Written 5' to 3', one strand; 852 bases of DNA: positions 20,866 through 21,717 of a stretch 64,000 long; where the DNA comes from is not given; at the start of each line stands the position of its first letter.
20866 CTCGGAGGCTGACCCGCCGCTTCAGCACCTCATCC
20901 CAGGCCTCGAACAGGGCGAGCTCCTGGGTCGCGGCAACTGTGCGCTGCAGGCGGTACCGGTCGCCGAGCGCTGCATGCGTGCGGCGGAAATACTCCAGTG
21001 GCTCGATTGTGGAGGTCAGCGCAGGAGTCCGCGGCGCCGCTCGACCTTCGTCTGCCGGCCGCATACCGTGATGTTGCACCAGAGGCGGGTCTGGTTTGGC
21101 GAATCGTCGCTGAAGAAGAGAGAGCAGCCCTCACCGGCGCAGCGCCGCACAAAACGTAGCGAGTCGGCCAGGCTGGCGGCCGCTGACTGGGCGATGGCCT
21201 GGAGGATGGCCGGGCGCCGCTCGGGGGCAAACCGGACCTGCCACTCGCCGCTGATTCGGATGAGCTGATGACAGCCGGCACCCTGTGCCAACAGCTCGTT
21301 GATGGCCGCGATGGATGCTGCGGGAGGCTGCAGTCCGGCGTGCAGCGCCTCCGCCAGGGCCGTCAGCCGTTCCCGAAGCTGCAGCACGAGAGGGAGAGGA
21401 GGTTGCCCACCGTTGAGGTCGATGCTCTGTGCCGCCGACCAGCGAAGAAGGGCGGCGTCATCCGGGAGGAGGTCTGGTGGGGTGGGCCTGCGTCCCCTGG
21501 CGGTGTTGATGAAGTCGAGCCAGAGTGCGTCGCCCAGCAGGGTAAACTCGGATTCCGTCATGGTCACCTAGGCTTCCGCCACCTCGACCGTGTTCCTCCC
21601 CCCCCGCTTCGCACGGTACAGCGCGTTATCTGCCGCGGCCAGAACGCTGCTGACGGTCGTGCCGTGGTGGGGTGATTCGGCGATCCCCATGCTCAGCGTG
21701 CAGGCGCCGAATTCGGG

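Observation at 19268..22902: Tightly coupled GAF-GGDEF / CGNR zinc-finger / tandem-kinase operon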

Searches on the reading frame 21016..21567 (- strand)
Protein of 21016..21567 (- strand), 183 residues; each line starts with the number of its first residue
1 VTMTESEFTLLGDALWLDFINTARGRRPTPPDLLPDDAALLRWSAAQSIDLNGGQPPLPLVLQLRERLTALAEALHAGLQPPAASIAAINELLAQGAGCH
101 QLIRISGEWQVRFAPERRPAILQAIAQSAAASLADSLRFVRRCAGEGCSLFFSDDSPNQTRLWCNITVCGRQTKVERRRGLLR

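Call 3: search_protein_families(library=pfam, proteins=[window:21016-21567:-], max_evalue=0.01)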
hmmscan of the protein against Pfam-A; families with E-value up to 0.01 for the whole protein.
window:21016-21567:- (183 aa): 2 families
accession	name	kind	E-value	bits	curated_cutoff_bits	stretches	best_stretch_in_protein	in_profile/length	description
PF07336.16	ABATE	-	1.5e-17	64.9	24.4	1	14-135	2-129/130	Putative stress-induced transcription regulator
PF11706.13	zf-CGNR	-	3.7e-11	43.1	24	1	140-179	2-41/44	CGNR zinc finger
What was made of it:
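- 21016..21567 (-): ABATE + zf-CGNR gene. The probable start is the ATG at 21561 (181 aa). ABATE spans 21163-21528 and the zinc finger 21031-21150, with Cys143/148/164/169. Pfam hits are above gathering score (call 3).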

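Call 4: search_protein_families(library=ncbifam, proteins=[window:21016-21567:-], max_evalue=0.01)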
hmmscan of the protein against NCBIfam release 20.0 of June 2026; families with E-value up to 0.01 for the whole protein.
window:21016-21567:- (183 aa): 0 families

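Call 5: find_homologous_proteins(query=window:21016-21567:-, max_evalue=0.00001)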
Query window:21016-21567:- (183 aa): 904 proteins with E <= 0.00001 among 2908 candidates; the best 120 are listed.
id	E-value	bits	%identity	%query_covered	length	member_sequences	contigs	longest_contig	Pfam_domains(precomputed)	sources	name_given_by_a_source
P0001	3.8e-108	377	95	99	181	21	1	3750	PF07336.17,PF11706.14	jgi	jgi:predicted RNA-binding Zn ribbon-like protein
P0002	3.4e-106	371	94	99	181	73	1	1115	PF07336.17,PF11706.14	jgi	jgi:predicted RNA-binding Zn ribbon-like protein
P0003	4.1e-106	370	93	99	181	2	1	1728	PF07336.17,PF11706.14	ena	-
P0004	1.1e-105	369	93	99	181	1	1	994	PF07336.17,PF11706.14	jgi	jgi:predicted RNA-binding Zn ribbon-like protein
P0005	1.2e-105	369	93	99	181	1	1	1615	PF07336.17,PF11706.14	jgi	-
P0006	3.3e-105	367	93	99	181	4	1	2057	PF07336.17,PF11706.14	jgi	jgi:predicted RNA-binding Zn ribbon-like protein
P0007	8.4e-104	363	90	99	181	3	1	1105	PF07336.17,PF11706.14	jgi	jgi:predicted RNA-binding Zn ribbon-like protein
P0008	1.5e-103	362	92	99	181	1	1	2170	PF07336.17,PF11706.14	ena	-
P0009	5.4e-103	360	90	99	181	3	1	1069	PF07336.17,PF11706.14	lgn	-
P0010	7.9e-103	360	91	99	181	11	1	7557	PF07336.17,PF11706.14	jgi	jgi:predicted RNA-binding Zn ribbon-like protein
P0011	8.4e-103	360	91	99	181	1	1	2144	PF07336.17,PF11706.14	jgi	jgi:predicted RNA-binding Zn ribbon-like protein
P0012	2.4e-102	358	89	100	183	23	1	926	PF07336.17,PF11706.14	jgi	jgi:predicted RNA-binding Zn ribbon-like protein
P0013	2.5e-102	358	90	99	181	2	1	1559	PF07336.17,PF11706.14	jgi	jgi:predicted RNA-binding Zn ribbon-like protein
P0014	3.1e-102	358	88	99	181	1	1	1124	PF07336.17,PF11706.14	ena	-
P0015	3.6e-102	357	89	99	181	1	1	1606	PF07336.17,PF11706.14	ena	-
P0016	4.7e-102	357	92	99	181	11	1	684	PF07336.17,PF11706.14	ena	-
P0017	8.2e-102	356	91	99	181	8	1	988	PF07336.17,PF11706.14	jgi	jgi:predicted RNA-binding Zn ribbon-like protein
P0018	9.2e-102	356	88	99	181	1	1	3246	PF07336.17,PF11706.14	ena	-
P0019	9.6e-102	356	90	99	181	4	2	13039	PF07336.17,PF11706.14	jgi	jgi:predicted RNA-binding Zn ribbon-like protein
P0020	1.1e-101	356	91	99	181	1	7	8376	PF07336.17,PF11706.14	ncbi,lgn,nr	ncbi:MAG TPA: CGNR zinc finger domain-containing protein [Gemmatimonadales bacterium]|nr:CGNR zinc f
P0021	1.8e-101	355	88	99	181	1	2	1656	PF07336.17,PF11706.14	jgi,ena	-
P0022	2.5e-101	355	91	99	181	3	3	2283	PF07336.17,PF11706.14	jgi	jgi:predicted RNA-binding Zn ribbon-like protein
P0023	3.0e-101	354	89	100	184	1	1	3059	PF07336.17,PF11706.14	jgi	jgi:predicted RNA-binding Zn ribbon-like protein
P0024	4.5e-101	354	88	99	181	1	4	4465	PF07336.17,PF11706.14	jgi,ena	-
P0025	1.3e-100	352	89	100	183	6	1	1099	PF07336.17,PF11706.14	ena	-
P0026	1.4e-100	352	87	99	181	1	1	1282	PF07336.17,PF11706.14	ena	-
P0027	1.5e-100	352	88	99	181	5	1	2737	PF07336.17,PF11706.14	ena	-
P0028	1.6e-100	352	87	99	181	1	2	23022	PF07336.17,PF11706.14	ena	-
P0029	1.8e-100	352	88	99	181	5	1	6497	PF07336.17,PF11706.14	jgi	jgi:predicted RNA-binding Zn ribbon-like protein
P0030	2.1e-100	352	88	99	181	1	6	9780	PF07336.17,PF11706.14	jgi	jgi:predicted RNA-binding Zn ribbon-like protein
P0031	2.3e-100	352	89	99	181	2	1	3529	PF07336.17,PF11706.14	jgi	jgi:predicted RNA-binding Zn ribbon-like protein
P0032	9.8e-100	350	87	99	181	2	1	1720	PF07336.17,PF11706.14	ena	-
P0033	1.3e-99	349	87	100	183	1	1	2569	PF07336.17,PF11706.14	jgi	jgi:predicted RNA-binding Zn ribbon-like protein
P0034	1.9e-99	349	85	100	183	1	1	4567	PF07336.17,PF11706.14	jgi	jgi:predicted RNA-binding Zn ribbon-like protein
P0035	3.8e-99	348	87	99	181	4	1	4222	PF07336.17,PF11706.14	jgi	jgi:predicted RNA-binding Zn ribbon-like protein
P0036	3.9e-99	348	86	100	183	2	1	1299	PF07336.17,PF11706.14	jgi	jgi:predicted RNA-binding Zn ribbon-like protein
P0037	1.6e-98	346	86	99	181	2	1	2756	PF07336.17,PF11706.14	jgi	jgi:predicted RNA-binding Zn ribbon-like protein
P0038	2.0e-98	345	85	100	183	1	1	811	PF07336.17,PF11706.14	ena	-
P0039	3.0e-98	345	84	100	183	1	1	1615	PF07336.17,PF11706.14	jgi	jgi:predicted RNA-binding Zn ribbon-like protein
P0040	4.7e-98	344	87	99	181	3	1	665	PF07336.17,PF11706.14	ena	-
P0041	1.3e-97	343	85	100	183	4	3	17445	PF07336.17,PF11706.14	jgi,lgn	jgi:predicted RNA-binding Zn ribbon-like protein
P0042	3.4e-97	341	85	100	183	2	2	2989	PF07336.17,PF11706.14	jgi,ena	jgi:predicted RNA-binding Zn ribbon-like protein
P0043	5.3e-97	341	87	99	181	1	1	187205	PF07336.17,PF11706.14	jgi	jgi:predicted RNA-binding Zn ribbon-like protein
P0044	7.5e-97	340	84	100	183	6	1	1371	PF07336.17,PF11706.14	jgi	jgi:predicted RNA-binding Zn ribbon-like protein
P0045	1.9e-96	339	85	99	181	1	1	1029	PF07336.17,PF11706.14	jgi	-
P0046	2.0e-96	339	85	99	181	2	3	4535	PF07336.17,PF11706.14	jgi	jgi:predicted RNA-binding Zn ribbon-like protein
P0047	2.2e-96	339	86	99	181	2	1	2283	PF07336.17,PF11706.14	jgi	jgi:predicted RNA-binding Zn ribbon-like protein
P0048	2.3e-96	339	84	100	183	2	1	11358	PF07336.17,PF11706.14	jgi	jgi:predicted RNA-binding Zn ribbon-like protein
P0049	3.8e-96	338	82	100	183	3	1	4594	PF07336.17,PF11706.14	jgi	jgi:predicted RNA-binding Zn ribbon-like protein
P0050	5.8e-96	337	86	99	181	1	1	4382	PF07336.17,PF11706.14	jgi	jgi:predicted RNA-binding Zn ribbon-like protein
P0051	1.1e-95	336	85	99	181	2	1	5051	PF07336.17,PF11706.14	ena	-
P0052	3.6e-95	335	83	100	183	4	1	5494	PF07336.17,PF11706.14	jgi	jgi:predicted RNA-binding Zn ribbon-like protein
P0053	6.3e-95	334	85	99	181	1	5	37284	PF07336.17,PF11706.14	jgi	jgi:predicted RNA-binding Zn ribbon-like protein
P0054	9.3e-95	333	83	100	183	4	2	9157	PF07336.17,PF11706.14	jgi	jgi:predicted RNA-binding Zn ribbon-like protein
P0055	3.3e-94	332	84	99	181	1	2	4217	PF07336.17,PF11706.14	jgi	jgi:predicted RNA-binding Zn ribbon-like protein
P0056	4.1e-94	331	82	100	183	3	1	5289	PF07336.17,PF11706.14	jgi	-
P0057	5.4e-94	331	83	99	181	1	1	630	PF07336.17,PF11706.14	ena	-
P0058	5.4e-94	331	81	100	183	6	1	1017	PF07336.17,PF11706.14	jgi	jgi:predicted RNA-binding Zn ribbon-like protein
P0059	6.4e-94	331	83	99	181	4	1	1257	PF07336.17,PF11706.14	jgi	jgi:predicted RNA-binding Zn ribbon-like protein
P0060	2.7e-92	325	82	100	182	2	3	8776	PF07336.17,PF11706.14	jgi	jgi:predicted RNA-binding Zn ribbon-like protein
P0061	6.4e-92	324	82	99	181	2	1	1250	PF07336.17,PF11706.14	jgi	jgi:predicted RNA-binding Zn ribbon-like protein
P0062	4.6e-90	318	80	99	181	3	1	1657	PF07336.17,PF11706.14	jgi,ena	jgi:predicted RNA-binding Zn ribbon-like protein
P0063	5.4e-90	318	80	99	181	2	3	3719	PF07336.17,PF11706.14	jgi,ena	jgi:predicted RNA-binding Zn ribbon-like protein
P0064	2.8e-89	315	77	98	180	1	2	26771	PF07336.17,PF11706.14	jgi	jgi:predicted RNA-binding Zn ribbon-like protein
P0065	9.2e-89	314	78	100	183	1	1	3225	PF07336.17,PF11706.14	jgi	jgi:predicted RNA-binding Zn ribbon-like protein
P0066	1.0e-88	314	79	100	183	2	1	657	PF07336.17,PF11706.14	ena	-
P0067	3.9e-88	312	77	100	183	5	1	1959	PF07336.17,PF11706.14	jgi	jgi:predicted RNA-binding Zn ribbon-like protein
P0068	4.3e-88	312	77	98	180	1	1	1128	PF07336.17,PF11706.14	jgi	jgi:predicted RNA-binding Zn ribbon-like protein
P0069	8.8e-88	311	77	97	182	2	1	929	PF07336.17,PF11706.14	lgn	-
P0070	1.0e-87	310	77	97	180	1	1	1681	PF07336.17,PF11706.14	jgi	jgi:predicted RNA-binding Zn ribbon-like protein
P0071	2.8e-87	309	76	99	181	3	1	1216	PF07336.17,PF11706.14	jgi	jgi:predicted RNA-binding Zn ribbon-like protein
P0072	3.1e-87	309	78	98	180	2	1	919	PF07336.17,PF11706.14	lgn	-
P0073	1.2e-86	307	78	100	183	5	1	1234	PF07336.17,PF11706.14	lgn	-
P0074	2.3e-86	306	78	100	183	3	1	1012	PF07336.17,PF11706.14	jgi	jgi:predicted RNA-binding Zn ribbon-like protein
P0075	2.7e-86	306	77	98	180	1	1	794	PF07336.17,PF11706.14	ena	-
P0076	3.2e-86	306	78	100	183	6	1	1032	PF07336.17,PF11706.14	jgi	jgi:predicted RNA-binding Zn ribbon-like protein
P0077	5.0e-86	305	74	99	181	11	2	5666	PF07336.17,PF11706.14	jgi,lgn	jgi:predicted RNA-binding Zn ribbon-like protein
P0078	6.4e-86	305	76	99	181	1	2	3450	PF07336.17,PF11706.14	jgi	jgi:predicted RNA-binding Zn ribbon-like protein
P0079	6.4e-86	305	74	99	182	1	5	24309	PF07336.17,PF11706.14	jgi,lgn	jgi:predicted RNA-binding Zn ribbon-like protein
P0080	6.9e-86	304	75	99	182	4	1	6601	PF07336.17,PF11706.14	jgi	jgi:predicted RNA-binding Zn ribbon-like protein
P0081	2.2e-85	303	75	99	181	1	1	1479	PF07336.17,PF11706.14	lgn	-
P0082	2.3e-85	303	75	99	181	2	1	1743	PF07336.17,PF11706.14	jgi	jgi:predicted RNA-binding Zn ribbon-like protein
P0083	3.1e-85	302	75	99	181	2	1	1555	PF07336.17,PF11706.14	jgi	jgi:predicted RNA-binding Zn ribbon-like protein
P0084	6.1e-85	301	76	99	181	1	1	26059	PF07336.17,PF11706.14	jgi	jgi:predicted RNA-binding Zn ribbon-like protein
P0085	6.3e-85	301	74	99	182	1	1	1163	PF07336.17,PF11706.14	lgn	-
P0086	1.1e-84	301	75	99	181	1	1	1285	PF07336.17,PF11706.14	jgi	jgi:predicted RNA-binding Zn ribbon-like protein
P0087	1.3e-84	300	73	98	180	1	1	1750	PF07336.17,PF11706.14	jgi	jgi:predicted RNA-binding Zn ribbon-like protein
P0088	1.9e-84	300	75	99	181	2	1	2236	PF07336.17,PF11706.14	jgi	jgi:predicted RNA-binding Zn ribbon-like protein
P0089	2.5e-84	299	75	97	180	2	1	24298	PF07336.17,PF11706.14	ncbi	ncbi:MAG: CGNR zinc finger domain-containing protein [Gemmatimonadales bacterium]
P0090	2.5e-84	299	73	99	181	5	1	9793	PF07336.17,PF11706.14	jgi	jgi:predicted RNA-binding Zn ribbon-like protein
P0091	2.6e-84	299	76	97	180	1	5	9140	PF07336.17,PF11706.14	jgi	jgi:predicted RNA-binding Zn ribbon-like protein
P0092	2.7e-84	299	75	99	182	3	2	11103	PF07336.17,PF11706.14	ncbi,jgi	jgi:predicted RNA-binding Zn ribbon-like protein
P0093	3.1e-84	299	73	99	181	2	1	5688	PF07336.17,PF11706.14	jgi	-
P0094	3.1e-84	299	74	99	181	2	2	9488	PF07336.17,PF11706.14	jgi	jgi:predicted RNA-binding Zn ribbon-like protein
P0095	3.1e-84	299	73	99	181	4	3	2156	PF07336.17,PF11706.14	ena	-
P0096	3.4e-84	299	73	99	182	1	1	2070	PF07336.17,PF11706.14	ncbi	-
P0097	3.7e-84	299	73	99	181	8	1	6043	PF07336.17,PF11706.14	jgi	jgi:predicted RNA-binding Zn ribbon-like protein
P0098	4.3e-84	299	76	99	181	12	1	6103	PF07336.17,PF11706.14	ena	-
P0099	5.2e-84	298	75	99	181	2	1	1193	PF07336.17,PF11706.14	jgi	jgi:predicted RNA-binding Zn ribbon-like protein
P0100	6.7e-84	298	74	99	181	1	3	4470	PF07336.17,PF11706.14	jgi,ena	jgi:predicted RNA-binding Zn ribbon-like protein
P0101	7.9e-84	298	75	99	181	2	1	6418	PF07336.17,PF11706.14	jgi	jgi:predicted RNA-binding Zn ribbon-like protein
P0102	8.5e-84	298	73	98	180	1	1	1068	PF07336.17,PF11706.14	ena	-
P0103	1.2e-83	297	74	99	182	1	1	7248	PF07336.17,PF11706.14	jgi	jgi:predicted RNA-binding Zn ribbon-like protein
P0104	1.3e-83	297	72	98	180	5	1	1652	PF07336.17,PF11706.14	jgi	jgi:predicted RNA-binding Zn ribbon-like protein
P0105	1.4e-83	297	75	99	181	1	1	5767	PF07336.17,PF11706.14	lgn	-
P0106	2.5e-83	296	73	99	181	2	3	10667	PF07336.17,PF11706.14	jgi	jgi:predicted RNA-binding Zn ribbon-like protein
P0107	2.7e-83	296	73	99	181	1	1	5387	PF07336.17,PF11706.14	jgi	jgi:predicted RNA-binding Zn ribbon-like protein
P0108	2.9e-83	296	74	98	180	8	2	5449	PF07336.17,PF11706.14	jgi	-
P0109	5.4e-83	295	73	98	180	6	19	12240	PF07336.17,PF11706.14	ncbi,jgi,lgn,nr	ncbi:MAG TPA: CGNR zinc finger domain-containing protein [Gemmatimonadales bacterium]|jgi:predicted 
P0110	1.7e-82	293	73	99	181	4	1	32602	PF07336.17,PF11706.14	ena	-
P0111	2.2e-82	293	71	100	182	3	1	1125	PF07336.17,PF11706.14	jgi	jgi:predicted RNA-binding Zn ribbon-like protein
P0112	2.5e-82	293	74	98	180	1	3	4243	PF07336.17,PF11706.14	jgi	jgi:predicted RNA-binding Zn ribbon-like protein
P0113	3.0e-82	293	73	98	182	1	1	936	PF07336.17,PF11706.14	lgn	-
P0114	4.0e-82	292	73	99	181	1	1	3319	PF07336.17,PF11706.14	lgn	-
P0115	4.5e-82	292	72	99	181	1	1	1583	PF07336.17,PF11706.14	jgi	jgi:predicted RNA-binding Zn ribbon-like protein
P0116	7.6e-82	291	73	99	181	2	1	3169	PF07336.17,PF11706.14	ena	-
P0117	8.3e-82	291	72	99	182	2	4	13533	PF07336.17,PF11706.14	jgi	jgi:predicted RNA-binding Zn ribbon-like protein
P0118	8.3e-82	291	73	99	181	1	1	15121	PF07336.17,PF11706.14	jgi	jgi:predicted RNA-binding Zn ribbon-like protein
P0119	1.1e-81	291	72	99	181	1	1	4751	PF07336.17,PF11706.14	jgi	jgi:predicted RNA-binding Zn ribbon-like protein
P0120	1.3e-81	290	73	99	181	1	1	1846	PF07336.17,PF11706.14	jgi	jgi:predicted RNA-binding Zn ribbon-like protein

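Call 7: find_related_loci(query=A1, collection=genome_contigs, flank=7000)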
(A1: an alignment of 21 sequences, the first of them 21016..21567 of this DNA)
Query A1 (183 aa) in genome_contigs; peptide patterns used: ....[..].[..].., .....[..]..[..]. (x = any residue, [..] = any of these).
213 stretches matched a pattern; 34 encode a relative of the query (tblastn E <= 1e-3); 34 distinct loci.
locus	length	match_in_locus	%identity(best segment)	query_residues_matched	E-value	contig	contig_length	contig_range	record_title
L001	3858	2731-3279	91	1-183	8e-100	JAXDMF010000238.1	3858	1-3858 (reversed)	MAG: Gemmatimonadales bacterium isolate BP_635 scaffold_8401215, whole genome shotgun sequence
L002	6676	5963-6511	90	1-183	2e-90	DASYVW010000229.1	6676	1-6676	MAG TPA_asm: Gemmatimonadales bacterium isolate SMAG_U6264 k141_4851, whole genome shotgun sequence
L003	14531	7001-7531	75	7-183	1e-87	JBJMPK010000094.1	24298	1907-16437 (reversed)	MAG: Gemmatimonadales bacterium isolate H1_16_all_fractions_metab_conc_20_65_10 k255_2150380, whole genome shotgun seque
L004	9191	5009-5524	72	5-176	8e-83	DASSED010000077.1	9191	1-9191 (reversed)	MAG TPA_asm: Gemmatimonadales bacterium isolate SMAG_U968 k141_766613, whole genome shotgun sequence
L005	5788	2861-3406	71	3-183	4e-82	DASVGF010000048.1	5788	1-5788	MAG TPA_asm: Gemmatimonadales bacterium isolate SMAG_U2108 k141_955988, whole genome shotgun sequence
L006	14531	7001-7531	69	8-183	7e-78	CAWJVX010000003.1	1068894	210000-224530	MAG: uncultured Gemmatimonadales bacterium isolate MFD09206.bin.1.39 genome assembly, contig: contig_1971, whole genome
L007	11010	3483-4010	67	1-176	2e-77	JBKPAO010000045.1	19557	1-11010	MAG: Gemmatimonadota bacterium isolate GB_HAYS_MAG_00001 GB_HAYS_000000914856, whole genome shotgun sequence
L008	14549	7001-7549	66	3-183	2e-77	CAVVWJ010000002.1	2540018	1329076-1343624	MAG: uncultured Gemmatimonadales bacterium isolate MFD07737.bin.1.47 genome assembly, contig: contig_38, whole genome sh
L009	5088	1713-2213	72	3-169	5e-77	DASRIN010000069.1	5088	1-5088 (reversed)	MAG TPA_asm: Gemmatimonadales bacterium isolate SMAG_U10111 k141_1335372, whole genome shotgun sequence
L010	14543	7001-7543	70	3-183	4e-74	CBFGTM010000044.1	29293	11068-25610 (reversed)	MAG TPA_asm: uncultured Gemmatimonadales bacterium isolate SRR28857639_binner13_Refined_3 genome assembly, contig: ERZ27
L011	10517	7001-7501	69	3-169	7e-74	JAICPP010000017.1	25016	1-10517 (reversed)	MAG: Gemmatimonadales bacterium isolate TY_FP_2_bin.28 k141_244414_length_25016_cov_16.0000, whole genome shotgun sequen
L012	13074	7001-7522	71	3-176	6e-74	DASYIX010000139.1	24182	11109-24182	MAG TPA_asm: Gemmatimonadales bacterium isolate SMAG_U4280 k141_358905, whole genome shotgun sequence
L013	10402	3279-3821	70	3-183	2e-73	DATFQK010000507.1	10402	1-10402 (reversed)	MAG TPA_asm: Gemmatimonadales bacterium isolate SMAG_U9327 k141_955779, whole genome shotgun sequence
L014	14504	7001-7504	73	2-169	4e-72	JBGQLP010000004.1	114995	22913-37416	MAG: Gemmatimonadota bacterium isolate OBJ2_061818_050_35 k141_1426877_length_114995_cov_14.1931, whole genome shotgun s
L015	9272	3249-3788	70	4-183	6e-72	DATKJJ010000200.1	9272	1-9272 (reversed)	MAG TPA_asm: Gemmatimonadales bacterium isolate SMAG_U14627 k141_3225034, whole genome shotgun sequence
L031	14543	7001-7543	28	10-177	2e-11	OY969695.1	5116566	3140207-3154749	MAG: uncultured Gemmatimonadales bacterium isolate MFD04967.bin.1.34 genome assembly, chromosome: 1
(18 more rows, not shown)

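Call 29: predict_structure(alignment_id=A1)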
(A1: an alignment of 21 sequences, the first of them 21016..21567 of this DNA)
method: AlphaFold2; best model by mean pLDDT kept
length: 183 residues; sequences in the alignment: 21
mean_pLDDT: 52.0   pTM: 0.47
mean pLDDT of the five models: 52.0, 46.3, 45.5, 44.7, 42.5
residues with pLDDT >= 90: 0; 70-90: 18; 50-70: 85; < 50: 80
segments of 3 or more residues with pLDDT < 50: 1-27, 29-31, 47-54, 146-150, 155-183
pLDDT, mean of each block of 10 residues (from residue 1): 31 38 44 60 53 57 72 65 71 59 58 53 61 54 50 47 34 36 32
secondary structure, 60 per line:
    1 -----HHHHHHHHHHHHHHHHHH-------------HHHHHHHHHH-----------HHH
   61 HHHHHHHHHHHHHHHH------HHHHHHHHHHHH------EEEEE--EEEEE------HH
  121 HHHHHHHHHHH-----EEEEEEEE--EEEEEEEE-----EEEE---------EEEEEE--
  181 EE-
elements in order: H6-23 H37-46 H58-76 H83-94 E101-105 E108-112 H119-131 E137-144 E147-154 E160-163 E173-178
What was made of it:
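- On ABATE + zf-CGNR (PF07336 + PF11706): The AF2 model is too poor at pLDDT 52 (call 29).
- The AF2 model of the CGNR protein was unusable, pLDDT 52 (call 29).
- Tried and rejected: With 21 close orthologues it gave pLDDT 52 (call 29), which is unusable, so no fold search was run on it.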

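Call 30: search_solved_structures(query=A1, max_evalue=1, show_alignments=2)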
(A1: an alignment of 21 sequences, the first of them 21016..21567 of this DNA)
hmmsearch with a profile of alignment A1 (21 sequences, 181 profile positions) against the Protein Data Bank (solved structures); distinct sequences matched with E-value up to 1: 1.
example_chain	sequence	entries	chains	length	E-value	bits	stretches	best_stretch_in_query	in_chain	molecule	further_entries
3h0n_A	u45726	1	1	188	0.017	18.1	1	59-172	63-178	uncharacterized protein DUF1470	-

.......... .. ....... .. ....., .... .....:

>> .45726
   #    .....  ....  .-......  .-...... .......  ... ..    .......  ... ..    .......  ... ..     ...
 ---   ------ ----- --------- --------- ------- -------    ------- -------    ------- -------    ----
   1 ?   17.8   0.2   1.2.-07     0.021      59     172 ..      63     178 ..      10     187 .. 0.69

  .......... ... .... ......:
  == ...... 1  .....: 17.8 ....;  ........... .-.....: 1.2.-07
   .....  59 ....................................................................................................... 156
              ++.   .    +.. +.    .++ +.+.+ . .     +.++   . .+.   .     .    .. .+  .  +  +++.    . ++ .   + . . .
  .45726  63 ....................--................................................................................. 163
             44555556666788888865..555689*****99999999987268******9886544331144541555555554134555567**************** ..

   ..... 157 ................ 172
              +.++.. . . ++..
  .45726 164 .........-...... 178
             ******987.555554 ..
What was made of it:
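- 21016..21567 (-): The PDB match to 3h0n (Jann_2411) is weak, E 0.017 (call 30).
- On ABATE + zf-CGNR (PF07336 + PF11706): Similarity to 3h0n is only E 0.017 (call 30).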

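Call 70: search_protein_families(library=pfam, proteins=[L031:4872-6950:+, L031:6920-7561:+, L031:7586-8317:-, L031:8187-10046:-, L031:3541-4050:+, L031:4077-5012:-], max_evalue=0.001)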
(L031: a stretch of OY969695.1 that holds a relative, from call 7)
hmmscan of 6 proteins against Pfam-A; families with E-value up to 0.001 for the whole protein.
L031:4872-6950:+ (692 aa): 2 families
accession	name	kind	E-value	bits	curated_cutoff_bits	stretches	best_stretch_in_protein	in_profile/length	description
PF00282.25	Pyridoxal_deC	-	2.7e-42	145.3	27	1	325-626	54-370/375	Pyridoxal-dependent decarboxylase conserved domain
PF00266.25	Aminotran_5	-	4.3e-05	23.1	21.5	1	413-545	92-221/371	Aminotransferase class-V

L031:6920-7561:+ (213 aa): 2 families
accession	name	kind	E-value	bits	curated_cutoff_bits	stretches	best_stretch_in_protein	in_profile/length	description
PF11706.13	zf-CGNR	-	4.9e-19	68.3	24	1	170-213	1-44/44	CGNR zinc finger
PF07336.16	ABATE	-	4e-16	60.2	24.4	1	31-165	1-129/130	Putative stress-induced transcription regulator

L031:7586-8317:- (243 aa): 2 families
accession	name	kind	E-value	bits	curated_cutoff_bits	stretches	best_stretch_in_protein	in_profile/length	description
PF00034.26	Cytochrom_C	-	3.8e-10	41.4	21.3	1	116-203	2-87/90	Cytochrome c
PF13442.11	Cytochrome_CBB3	-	8.7e-09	36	27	1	115-202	3-68/68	Cytochrome C oxidase, cbb3-type, subunit III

L031:8187-10046:- (619 aa): 2 families
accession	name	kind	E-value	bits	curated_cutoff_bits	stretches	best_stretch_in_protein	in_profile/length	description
PF00174.25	Oxidored_molyb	-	2.5e-46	157.8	24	1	308-470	1-166/169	Oxidoreductase molybdopterin binding domain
PF03404.22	Mo-co_dimer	-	7.2e-13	49.2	22.7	1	492-604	5-135/138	Mo-co oxidoreductase dimerisation domain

L031:3541-4050:+ (169 aa): 4 families
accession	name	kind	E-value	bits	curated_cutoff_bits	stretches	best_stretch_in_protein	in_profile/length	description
PF00583.31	Acetyltransf_1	-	6.8e-14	52.6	20.7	1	45-144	15-116/116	Acetyltransferase (GNAT) family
PF13508.13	Acetyltransf_7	-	6.7e-09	36.5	27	1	59-145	3-83/84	Acetyltransferase (GNAT) domain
PF13673.13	Acetyltransf_10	-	2.3e-06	28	23.6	1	52-158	24-120/128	Acetyltransferase (GNAT) domain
PF13302.13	Acetyltransf_3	-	0.00036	21.7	25.4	1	35-144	28-137/138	Acetyltransferase (GNAT) domain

L031:4077-5012:- (311 aa): 2 families
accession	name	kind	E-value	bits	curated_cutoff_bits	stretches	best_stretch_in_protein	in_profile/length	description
PF12867.12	DinB_2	-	4.5e-17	63.1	24.8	1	177-291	9-126/128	DinB superfamily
PF05163.17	DinB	-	2.3e-08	34.6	23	1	180-306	22-151/165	DinB family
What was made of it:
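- CGNR paralogues elsewhere sit in unrelated metabolic contexts (call 70).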

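Call 79: search_protein_families(library=padloc, proteins=[window:21016-21567:-], max_evalue=0.00001)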
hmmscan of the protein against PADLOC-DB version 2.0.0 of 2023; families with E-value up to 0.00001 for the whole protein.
window:21016-21567:- (183 aa): 0 families
